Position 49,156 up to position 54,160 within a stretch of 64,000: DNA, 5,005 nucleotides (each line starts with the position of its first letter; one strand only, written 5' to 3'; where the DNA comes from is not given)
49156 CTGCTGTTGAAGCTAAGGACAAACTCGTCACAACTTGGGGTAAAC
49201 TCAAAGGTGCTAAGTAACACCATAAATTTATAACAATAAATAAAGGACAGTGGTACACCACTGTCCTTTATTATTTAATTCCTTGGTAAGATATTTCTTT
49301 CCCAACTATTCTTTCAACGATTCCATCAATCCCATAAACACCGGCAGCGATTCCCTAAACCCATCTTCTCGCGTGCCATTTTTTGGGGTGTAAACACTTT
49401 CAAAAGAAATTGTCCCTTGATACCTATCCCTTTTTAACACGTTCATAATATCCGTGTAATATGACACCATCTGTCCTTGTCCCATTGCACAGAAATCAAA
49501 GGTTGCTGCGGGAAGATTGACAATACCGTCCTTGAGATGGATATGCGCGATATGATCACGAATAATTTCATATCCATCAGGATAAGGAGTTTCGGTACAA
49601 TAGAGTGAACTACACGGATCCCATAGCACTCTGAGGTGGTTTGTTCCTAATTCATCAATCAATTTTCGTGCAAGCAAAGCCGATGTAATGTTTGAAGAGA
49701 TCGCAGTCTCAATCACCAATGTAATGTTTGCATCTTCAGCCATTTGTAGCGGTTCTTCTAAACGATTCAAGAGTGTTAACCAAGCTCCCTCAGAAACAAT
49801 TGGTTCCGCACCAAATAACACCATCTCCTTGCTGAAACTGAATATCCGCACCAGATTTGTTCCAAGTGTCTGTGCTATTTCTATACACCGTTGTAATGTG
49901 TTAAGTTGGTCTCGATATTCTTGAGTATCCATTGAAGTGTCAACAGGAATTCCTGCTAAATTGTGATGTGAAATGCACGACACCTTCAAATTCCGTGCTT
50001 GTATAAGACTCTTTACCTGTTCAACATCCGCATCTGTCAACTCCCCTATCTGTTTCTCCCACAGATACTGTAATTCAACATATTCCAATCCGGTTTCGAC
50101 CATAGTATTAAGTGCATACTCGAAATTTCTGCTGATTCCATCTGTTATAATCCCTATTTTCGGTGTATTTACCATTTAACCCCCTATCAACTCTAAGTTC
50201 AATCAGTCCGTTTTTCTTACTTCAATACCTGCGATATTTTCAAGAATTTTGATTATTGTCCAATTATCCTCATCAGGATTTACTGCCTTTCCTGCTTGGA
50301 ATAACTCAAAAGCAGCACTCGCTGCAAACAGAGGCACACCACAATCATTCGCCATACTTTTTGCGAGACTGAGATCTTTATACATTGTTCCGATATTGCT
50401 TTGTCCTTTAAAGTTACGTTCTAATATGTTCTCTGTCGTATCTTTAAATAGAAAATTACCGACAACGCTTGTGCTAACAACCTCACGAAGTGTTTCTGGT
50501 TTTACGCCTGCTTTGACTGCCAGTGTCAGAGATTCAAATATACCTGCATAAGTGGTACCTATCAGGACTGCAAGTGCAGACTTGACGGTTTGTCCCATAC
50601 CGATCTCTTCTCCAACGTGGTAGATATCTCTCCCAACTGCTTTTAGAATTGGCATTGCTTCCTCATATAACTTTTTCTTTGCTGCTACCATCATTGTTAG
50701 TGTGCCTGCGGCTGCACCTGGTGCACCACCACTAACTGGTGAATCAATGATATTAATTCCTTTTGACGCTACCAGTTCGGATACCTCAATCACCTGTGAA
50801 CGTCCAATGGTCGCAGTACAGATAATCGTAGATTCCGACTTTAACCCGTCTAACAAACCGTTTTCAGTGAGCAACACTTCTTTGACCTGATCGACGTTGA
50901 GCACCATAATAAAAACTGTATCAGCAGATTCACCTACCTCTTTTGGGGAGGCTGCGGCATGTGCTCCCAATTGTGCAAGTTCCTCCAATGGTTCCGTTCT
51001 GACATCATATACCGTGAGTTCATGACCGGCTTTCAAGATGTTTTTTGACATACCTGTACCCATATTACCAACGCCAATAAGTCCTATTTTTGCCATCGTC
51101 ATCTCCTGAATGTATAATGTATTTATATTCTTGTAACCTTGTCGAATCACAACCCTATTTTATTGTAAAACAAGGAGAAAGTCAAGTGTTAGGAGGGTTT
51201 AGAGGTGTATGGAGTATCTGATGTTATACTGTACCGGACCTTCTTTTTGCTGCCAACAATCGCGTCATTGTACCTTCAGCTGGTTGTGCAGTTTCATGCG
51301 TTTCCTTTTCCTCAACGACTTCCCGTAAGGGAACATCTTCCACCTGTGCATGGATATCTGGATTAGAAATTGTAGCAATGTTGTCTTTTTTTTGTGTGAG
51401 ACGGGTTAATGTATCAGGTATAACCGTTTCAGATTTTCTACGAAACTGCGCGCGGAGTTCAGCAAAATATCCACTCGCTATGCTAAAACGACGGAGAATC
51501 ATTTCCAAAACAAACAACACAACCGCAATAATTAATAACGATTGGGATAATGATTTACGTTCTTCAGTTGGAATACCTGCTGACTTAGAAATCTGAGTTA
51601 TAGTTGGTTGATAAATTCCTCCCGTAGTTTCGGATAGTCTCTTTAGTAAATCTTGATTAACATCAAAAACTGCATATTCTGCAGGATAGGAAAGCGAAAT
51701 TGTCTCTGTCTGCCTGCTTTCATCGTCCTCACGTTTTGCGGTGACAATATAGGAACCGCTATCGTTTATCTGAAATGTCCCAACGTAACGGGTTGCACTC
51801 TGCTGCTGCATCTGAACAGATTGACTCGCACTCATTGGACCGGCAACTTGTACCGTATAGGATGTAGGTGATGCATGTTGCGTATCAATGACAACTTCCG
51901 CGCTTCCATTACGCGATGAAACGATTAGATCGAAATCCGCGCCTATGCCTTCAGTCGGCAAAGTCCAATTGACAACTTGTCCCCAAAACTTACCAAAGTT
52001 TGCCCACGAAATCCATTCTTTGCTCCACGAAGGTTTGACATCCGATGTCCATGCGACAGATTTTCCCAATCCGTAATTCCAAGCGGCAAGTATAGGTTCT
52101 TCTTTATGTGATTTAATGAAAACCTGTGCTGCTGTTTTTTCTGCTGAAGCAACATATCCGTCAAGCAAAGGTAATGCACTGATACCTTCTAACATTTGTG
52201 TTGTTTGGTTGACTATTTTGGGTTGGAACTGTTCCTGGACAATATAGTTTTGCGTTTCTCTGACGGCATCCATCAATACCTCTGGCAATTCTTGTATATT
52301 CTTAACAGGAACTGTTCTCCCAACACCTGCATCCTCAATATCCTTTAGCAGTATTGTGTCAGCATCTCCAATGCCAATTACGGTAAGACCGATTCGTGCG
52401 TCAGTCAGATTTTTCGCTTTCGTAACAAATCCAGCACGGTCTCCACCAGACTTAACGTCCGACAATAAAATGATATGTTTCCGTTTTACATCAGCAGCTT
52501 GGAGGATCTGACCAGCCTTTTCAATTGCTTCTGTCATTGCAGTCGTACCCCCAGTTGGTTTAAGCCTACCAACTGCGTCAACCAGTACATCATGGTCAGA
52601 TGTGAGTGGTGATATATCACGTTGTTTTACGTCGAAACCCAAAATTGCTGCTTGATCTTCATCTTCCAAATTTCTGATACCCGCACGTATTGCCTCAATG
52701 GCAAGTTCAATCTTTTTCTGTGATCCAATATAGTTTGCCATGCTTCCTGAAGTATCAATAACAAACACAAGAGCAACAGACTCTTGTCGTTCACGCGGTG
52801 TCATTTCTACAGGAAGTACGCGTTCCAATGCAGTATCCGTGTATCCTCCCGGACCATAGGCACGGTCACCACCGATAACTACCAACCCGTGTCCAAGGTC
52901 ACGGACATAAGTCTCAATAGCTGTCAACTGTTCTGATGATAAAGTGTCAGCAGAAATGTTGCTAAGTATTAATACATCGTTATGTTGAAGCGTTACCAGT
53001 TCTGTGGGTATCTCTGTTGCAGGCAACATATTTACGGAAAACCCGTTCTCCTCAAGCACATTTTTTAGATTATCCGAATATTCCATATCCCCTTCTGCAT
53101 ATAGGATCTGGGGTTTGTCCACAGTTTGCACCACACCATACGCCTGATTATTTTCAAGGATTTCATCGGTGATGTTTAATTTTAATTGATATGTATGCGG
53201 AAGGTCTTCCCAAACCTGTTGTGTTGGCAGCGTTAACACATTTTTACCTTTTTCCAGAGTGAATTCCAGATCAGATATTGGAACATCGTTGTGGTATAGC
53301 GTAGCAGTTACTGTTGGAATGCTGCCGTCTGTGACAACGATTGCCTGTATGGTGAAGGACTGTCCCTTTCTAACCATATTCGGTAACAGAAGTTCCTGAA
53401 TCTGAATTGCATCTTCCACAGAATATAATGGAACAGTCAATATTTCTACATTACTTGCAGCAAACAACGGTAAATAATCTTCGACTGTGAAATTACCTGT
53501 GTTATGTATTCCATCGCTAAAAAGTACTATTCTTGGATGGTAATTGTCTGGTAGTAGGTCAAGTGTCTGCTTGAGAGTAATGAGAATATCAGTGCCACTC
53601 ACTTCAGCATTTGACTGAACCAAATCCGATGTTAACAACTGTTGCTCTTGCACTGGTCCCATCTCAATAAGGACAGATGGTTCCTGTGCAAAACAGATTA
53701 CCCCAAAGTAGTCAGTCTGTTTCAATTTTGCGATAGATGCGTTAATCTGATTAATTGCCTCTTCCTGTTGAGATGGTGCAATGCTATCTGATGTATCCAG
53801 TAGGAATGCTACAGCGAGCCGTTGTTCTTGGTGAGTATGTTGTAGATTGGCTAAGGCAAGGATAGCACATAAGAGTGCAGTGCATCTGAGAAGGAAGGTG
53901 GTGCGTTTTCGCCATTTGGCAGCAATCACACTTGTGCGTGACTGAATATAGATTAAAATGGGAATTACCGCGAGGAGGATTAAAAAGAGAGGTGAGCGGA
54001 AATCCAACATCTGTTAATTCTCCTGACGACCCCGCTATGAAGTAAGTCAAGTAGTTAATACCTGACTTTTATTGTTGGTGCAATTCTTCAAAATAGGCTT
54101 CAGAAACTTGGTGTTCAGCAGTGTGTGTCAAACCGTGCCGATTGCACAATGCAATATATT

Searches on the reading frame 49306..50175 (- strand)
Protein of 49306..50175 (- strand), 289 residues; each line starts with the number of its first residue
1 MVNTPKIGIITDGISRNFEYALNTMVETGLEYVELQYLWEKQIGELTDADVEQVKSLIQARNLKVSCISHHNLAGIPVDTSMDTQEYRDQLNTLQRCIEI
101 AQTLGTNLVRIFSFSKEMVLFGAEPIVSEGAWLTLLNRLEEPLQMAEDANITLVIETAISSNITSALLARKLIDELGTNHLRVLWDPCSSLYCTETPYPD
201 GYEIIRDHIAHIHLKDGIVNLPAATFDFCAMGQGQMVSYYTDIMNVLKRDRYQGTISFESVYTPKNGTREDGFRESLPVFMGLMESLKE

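Call 24: search_protein_families(library=pfam, proteins=[window:49306-50175:-], max_evalue=0.00001)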
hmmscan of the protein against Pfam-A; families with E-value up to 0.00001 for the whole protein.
window:49306-50175:- (289 aa): 1 family
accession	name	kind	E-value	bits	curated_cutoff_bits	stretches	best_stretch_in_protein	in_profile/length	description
PF01261.30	AP_endonuc_2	-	3.2e-28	99.5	31.1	1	26-277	5-243/249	Xylose isomerase-like TIM barrel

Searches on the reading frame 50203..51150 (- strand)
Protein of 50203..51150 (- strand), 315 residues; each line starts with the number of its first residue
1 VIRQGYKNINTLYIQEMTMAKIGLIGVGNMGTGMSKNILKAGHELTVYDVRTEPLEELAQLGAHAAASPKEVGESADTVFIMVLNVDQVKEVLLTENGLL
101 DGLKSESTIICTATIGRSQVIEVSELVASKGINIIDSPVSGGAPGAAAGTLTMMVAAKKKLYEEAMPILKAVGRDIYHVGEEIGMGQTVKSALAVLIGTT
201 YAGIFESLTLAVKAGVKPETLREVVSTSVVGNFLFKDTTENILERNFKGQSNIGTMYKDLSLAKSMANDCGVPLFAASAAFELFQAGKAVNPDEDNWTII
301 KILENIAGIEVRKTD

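Call 24: search_protein_families(library=pfam, proteins=[window:50203-51150:-], max_evalue=0.00001)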
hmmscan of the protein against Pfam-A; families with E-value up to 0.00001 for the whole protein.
window:50203-51150:- (315 aa): 4 families
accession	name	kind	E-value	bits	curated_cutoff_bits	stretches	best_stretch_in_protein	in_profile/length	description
PF03446.21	NAD_binding_2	-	9e-46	156.3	21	1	21-180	1-161/161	NAD binding domain of 6-phosphogluconate dehydrogenase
PF14833.11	NAD_binding_11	-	5.2e-23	82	30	1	184-302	1-121/122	NAD-binding of NADP-dependent 3-hydroxyisobutyrate dehydrogenase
PF03807.23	F420_oxidored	-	2.7e-08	34.7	21.6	1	21-83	1-67/94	NADP oxidoreductase coenzyme F420-dependent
PF02826.25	2-Hacid_dh_C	-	8.3e-08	32.3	25.1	1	8-127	25-138/178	D-isomer specific 2-hydroxyacid dehydrogenase, NAD binding domain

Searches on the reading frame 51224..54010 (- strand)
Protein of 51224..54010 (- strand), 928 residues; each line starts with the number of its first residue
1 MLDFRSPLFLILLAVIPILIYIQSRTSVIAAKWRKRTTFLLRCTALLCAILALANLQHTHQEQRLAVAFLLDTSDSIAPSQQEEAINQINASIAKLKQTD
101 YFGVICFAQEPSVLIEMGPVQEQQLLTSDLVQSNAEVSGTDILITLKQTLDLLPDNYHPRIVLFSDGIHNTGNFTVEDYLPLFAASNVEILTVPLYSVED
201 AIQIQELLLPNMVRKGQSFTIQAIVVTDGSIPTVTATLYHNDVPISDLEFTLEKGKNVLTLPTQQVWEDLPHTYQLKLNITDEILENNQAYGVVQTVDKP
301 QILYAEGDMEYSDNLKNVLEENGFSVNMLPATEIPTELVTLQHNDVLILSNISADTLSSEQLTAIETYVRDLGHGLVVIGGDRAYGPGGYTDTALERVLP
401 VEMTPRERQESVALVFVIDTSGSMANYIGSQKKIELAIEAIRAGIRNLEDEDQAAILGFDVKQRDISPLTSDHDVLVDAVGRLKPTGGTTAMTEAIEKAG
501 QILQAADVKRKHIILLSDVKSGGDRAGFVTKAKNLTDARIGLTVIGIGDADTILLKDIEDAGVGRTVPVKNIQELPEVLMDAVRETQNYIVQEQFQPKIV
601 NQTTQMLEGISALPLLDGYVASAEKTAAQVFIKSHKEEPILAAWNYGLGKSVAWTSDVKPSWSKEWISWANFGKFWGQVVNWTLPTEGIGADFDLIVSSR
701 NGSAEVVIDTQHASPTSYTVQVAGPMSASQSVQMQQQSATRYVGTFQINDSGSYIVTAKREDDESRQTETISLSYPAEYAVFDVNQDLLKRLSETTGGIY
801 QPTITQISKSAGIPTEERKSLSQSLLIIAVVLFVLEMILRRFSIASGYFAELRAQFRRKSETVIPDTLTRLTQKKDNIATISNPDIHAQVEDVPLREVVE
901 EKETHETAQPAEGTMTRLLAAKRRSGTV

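Call 24: search_protein_families(library=pfam, proteins=[window:51224-54010:-], max_evalue=0.00001)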
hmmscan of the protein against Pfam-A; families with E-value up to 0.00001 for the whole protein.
window:51224-54010:- (928 aa): 5 families
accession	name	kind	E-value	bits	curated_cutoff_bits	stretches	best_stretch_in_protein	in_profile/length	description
PF13519.12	VWA_2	-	1.2e-28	100.3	27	2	414-518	1-105/107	von Willebrand factor type A domain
PF00092.34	VWA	-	1.9e-22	80.7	23.8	1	414-577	2-170/174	von Willebrand factor type A domain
PF07090.17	GATase1_like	-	1.6e-16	61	27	1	591-682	150-244/247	Putative glutamine amidotransferase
PF13768.12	VWA_3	-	3.3e-11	43.9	27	0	413-558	2-145/155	von Willebrand factor type A domain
PF05762.20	VWA_CoxE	-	1.7e-09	37.9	26.4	1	396-537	42-177/222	VWA domain containing CoxE-like protein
